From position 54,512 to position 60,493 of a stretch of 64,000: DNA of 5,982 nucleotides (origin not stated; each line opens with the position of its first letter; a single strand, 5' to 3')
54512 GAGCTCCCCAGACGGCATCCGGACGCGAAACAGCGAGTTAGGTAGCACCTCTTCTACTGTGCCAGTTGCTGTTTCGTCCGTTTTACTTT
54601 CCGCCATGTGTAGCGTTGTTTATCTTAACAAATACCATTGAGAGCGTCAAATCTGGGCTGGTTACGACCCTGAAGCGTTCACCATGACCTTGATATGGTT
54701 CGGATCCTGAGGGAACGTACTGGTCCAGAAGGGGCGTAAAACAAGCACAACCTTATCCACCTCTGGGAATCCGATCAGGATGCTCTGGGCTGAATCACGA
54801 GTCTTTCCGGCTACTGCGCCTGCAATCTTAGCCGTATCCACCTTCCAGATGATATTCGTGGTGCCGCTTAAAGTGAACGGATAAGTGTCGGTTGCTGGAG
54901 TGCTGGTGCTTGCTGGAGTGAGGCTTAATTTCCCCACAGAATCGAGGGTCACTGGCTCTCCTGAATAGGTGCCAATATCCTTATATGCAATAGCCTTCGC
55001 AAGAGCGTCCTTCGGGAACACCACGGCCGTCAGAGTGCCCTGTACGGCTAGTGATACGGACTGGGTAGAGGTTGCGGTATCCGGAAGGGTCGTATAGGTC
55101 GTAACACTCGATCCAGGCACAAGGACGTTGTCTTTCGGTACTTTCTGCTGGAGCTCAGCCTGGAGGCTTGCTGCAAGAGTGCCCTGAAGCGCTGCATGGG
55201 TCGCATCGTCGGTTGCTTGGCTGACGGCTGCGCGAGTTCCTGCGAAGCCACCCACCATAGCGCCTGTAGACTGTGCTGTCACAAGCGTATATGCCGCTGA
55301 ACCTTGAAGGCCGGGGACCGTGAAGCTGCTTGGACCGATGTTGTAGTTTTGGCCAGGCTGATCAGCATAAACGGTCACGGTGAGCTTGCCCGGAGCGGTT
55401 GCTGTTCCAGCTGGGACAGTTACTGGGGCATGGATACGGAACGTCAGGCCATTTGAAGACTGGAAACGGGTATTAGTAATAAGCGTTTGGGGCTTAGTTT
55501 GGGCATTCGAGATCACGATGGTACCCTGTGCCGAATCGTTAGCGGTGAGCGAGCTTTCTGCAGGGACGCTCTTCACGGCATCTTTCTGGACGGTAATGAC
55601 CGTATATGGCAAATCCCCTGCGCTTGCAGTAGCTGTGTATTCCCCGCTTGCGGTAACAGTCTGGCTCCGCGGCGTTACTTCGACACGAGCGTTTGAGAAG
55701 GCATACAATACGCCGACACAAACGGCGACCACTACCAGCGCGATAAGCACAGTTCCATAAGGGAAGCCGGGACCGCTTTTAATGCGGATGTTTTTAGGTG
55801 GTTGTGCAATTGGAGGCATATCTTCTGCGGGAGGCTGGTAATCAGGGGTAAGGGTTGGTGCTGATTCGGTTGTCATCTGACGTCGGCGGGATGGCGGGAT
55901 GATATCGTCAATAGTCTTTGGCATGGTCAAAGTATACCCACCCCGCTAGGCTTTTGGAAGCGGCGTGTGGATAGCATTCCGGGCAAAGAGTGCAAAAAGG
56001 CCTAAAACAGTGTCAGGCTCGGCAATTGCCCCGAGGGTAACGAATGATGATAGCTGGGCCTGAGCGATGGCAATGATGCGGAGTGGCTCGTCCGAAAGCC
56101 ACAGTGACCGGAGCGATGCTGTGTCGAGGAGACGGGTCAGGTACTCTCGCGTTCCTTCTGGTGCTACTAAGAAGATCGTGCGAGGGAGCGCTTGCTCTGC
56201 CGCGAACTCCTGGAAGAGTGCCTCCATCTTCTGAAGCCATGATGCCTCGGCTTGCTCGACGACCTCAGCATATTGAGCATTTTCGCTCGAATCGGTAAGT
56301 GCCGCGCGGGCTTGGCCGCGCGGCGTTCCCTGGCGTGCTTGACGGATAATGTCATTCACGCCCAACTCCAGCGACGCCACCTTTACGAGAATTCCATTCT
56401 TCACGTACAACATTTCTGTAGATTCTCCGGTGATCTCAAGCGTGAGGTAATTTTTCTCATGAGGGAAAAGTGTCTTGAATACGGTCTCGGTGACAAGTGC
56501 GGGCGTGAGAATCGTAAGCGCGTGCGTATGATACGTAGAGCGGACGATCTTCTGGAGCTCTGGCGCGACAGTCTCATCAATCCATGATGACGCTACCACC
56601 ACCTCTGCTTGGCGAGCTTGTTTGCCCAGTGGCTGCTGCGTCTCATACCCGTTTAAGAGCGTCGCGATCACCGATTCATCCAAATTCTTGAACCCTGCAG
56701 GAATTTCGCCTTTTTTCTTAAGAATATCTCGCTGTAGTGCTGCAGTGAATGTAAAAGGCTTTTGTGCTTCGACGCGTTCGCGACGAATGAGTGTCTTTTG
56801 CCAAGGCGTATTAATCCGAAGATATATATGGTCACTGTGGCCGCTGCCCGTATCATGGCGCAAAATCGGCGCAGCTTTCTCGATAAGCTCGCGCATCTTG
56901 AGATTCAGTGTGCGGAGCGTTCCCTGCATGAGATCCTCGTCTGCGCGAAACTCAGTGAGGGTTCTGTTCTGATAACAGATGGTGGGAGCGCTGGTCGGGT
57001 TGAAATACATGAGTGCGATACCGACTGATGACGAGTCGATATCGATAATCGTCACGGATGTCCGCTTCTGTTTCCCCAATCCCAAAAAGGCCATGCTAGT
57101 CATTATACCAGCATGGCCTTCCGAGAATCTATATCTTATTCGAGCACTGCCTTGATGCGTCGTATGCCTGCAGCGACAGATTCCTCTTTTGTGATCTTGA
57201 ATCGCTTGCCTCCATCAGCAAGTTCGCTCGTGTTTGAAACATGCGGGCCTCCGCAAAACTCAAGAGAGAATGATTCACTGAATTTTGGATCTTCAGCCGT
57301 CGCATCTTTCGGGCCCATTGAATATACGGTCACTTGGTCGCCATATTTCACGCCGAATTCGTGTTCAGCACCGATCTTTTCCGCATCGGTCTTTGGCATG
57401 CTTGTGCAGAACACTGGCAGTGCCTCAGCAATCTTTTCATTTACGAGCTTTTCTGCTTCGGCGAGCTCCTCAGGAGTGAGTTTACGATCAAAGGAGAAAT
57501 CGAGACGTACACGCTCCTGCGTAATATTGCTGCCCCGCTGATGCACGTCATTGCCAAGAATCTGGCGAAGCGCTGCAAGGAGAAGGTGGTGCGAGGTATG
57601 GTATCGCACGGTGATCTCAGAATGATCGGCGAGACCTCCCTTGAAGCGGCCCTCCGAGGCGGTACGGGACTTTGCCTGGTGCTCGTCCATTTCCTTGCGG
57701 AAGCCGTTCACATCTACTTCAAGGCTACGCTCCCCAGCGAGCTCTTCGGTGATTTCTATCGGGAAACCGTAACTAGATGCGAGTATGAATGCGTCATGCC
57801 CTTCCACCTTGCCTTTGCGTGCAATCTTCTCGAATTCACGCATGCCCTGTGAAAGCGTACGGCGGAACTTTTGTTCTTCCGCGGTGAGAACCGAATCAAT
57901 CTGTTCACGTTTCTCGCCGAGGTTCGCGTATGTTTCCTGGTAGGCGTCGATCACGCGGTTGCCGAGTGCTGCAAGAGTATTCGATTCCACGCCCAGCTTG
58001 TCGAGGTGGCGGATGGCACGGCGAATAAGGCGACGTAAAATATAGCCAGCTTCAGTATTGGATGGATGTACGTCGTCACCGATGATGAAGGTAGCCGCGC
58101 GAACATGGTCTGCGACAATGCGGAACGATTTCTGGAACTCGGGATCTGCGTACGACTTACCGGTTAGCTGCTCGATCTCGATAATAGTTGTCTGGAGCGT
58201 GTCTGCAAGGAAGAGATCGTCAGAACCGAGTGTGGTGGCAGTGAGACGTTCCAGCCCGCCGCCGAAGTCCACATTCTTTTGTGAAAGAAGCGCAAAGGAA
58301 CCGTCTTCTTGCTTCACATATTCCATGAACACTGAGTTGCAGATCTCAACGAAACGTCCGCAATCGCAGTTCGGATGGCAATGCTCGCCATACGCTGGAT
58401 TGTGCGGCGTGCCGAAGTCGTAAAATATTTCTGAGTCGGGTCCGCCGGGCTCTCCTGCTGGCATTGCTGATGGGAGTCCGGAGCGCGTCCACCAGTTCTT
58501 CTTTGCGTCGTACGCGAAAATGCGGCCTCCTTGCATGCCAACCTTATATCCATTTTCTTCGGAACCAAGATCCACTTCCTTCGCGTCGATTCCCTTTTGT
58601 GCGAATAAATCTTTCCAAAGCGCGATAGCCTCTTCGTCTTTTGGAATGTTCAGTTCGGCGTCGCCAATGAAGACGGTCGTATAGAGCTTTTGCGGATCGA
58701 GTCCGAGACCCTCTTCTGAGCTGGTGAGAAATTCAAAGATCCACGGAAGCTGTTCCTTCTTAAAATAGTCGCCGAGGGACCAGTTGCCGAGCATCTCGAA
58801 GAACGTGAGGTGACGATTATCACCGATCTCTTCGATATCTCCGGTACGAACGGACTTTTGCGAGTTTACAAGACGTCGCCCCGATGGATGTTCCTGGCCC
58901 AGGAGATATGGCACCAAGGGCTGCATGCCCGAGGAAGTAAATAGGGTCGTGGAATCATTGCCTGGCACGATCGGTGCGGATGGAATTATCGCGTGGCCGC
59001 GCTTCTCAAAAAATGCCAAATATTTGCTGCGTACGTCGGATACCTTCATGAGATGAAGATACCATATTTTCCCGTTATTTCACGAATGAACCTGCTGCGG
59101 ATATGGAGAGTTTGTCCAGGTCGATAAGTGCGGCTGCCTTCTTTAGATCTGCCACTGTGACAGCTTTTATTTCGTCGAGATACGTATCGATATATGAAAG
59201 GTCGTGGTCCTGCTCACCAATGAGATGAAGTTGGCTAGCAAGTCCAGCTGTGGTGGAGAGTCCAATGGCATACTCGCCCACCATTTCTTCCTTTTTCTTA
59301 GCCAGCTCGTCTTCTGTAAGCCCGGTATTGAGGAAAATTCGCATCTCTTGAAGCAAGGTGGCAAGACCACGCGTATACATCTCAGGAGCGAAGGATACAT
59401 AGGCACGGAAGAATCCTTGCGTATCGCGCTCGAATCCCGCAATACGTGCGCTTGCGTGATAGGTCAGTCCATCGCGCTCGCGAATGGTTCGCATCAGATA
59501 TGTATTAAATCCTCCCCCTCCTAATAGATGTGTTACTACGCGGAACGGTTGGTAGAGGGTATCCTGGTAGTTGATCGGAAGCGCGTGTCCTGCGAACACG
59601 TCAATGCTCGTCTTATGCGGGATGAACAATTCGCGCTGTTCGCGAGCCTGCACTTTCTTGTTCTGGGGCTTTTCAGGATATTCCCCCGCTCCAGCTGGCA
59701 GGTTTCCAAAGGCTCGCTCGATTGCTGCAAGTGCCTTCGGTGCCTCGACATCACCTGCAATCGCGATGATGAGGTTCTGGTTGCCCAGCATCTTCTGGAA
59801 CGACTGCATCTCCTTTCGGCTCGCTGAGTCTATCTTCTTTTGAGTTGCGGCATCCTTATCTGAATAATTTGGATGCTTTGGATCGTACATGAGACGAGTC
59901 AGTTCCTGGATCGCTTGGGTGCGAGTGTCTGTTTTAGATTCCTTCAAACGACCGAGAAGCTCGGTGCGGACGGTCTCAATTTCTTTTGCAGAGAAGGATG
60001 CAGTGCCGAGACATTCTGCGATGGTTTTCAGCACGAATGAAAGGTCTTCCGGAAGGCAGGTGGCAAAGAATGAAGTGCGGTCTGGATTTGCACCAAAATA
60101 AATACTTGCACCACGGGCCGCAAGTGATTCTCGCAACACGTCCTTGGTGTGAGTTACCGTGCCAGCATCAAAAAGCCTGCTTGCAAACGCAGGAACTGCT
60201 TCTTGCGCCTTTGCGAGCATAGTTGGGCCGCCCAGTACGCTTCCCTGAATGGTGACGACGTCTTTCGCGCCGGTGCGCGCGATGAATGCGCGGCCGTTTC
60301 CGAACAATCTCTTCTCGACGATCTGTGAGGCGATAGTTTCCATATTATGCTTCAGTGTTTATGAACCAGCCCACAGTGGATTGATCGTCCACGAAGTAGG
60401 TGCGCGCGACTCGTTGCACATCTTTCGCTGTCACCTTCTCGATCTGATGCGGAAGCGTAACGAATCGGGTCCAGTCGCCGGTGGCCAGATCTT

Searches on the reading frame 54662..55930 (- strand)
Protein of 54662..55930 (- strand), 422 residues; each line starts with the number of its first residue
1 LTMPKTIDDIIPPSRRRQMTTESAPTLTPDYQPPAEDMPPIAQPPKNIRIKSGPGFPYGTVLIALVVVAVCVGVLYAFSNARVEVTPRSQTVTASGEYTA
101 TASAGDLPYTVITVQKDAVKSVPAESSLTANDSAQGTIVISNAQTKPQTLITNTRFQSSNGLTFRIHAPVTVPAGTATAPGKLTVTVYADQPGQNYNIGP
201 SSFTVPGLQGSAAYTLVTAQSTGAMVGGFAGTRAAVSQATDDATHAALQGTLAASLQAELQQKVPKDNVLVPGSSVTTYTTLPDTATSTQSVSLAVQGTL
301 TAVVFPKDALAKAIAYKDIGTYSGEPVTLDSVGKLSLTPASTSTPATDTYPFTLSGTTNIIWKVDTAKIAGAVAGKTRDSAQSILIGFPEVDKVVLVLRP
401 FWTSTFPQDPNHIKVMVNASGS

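Call 85: search_protein_families(library=pfam, proteins=[window:54662-55930:-])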
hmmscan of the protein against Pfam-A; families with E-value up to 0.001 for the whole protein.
window:54662-55930:- (422 aa): 1 family
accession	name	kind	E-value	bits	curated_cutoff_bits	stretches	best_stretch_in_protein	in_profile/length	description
PF21110.3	GlxA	-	0.00082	20.4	27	0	134-211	2-93/105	GlxA beta barrel domain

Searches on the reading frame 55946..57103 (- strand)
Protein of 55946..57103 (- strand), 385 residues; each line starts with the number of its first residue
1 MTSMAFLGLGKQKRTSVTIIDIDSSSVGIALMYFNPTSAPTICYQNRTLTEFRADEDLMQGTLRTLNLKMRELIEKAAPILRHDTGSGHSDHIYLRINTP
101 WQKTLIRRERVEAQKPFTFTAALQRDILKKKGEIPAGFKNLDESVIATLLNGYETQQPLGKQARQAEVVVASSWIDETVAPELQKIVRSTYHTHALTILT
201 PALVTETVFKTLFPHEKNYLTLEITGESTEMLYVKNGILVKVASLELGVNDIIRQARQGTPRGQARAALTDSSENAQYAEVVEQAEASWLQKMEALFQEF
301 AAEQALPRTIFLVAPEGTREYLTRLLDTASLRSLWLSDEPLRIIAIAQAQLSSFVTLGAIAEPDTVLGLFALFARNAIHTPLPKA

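Call 85: search_protein_families(library=pfam, proteins=[window:55946-57103:-])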
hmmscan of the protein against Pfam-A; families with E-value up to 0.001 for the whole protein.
window:55946-57103:- (385 aa): 1 family
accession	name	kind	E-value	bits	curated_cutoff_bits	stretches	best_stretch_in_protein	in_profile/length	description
PF02541.22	Ppx-GppA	-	0.00031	20.7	27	1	206-271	102-166/285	Ppx/GppA phosphatase family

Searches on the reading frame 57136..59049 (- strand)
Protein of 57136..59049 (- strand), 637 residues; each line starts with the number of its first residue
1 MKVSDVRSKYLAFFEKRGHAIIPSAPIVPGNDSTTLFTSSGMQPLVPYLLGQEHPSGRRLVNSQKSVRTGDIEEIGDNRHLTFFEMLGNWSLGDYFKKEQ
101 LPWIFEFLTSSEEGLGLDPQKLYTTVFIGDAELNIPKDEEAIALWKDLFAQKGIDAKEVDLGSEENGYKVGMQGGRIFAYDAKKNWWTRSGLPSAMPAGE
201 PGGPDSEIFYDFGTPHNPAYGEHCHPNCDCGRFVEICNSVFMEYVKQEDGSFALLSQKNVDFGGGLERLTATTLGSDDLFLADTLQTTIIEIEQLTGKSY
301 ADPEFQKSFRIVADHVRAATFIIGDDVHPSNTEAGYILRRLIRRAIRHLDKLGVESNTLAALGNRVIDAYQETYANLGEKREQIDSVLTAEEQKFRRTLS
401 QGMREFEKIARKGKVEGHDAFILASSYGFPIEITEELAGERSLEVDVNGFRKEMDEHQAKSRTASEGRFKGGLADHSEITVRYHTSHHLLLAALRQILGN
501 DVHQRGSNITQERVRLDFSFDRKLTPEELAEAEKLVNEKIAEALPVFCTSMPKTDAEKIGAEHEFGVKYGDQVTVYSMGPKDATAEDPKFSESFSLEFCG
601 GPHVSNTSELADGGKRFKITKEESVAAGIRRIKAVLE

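Call 85: search_protein_families(library=pfam, proteins=[window:57136-59049:-])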
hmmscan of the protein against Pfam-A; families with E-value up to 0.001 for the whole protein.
window:57136-59049:- (637 aa): 2 families
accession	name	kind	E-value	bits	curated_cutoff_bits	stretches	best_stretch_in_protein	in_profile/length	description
PF01411.24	tRNA-synt_2c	-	1.2e-118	397.5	30.3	1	5-469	1-436/552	tRNA synthetases class II (A)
PF07973.19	tRNA_SAD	-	8.1e-14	51.8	24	1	573-632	1-43/44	Threonyl and Alanyl tRNA synthetase second additional domain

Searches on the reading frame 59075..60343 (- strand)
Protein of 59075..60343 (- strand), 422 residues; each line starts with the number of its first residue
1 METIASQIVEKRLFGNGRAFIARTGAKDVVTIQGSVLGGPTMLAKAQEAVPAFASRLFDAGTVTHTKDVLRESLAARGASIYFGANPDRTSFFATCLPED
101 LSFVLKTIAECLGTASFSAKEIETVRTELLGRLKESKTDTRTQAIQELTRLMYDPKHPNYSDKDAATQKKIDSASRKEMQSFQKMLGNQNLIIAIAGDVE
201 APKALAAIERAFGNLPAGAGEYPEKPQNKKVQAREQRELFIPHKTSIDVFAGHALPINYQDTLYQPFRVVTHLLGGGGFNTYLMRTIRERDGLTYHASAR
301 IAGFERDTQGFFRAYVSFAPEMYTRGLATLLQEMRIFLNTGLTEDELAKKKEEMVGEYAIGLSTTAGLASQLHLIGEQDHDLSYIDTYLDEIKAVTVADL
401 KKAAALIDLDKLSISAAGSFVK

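Call 85: search_protein_families(library=pfam, proteins=[window:59075-60343:-])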
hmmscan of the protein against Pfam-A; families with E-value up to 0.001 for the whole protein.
window:59075-60343:- (422 aa): 2 families
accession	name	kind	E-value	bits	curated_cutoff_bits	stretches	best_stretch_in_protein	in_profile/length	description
PF05193.26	Peptidase_M16_C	-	1.5e-21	77.6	23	1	181-353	9-180/181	Peptidase M16 inactive domain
PF00675.25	Peptidase_M16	-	1.5e-05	25.4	22.3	1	53-152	36-135/149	Insulinase (Peptidase family M16)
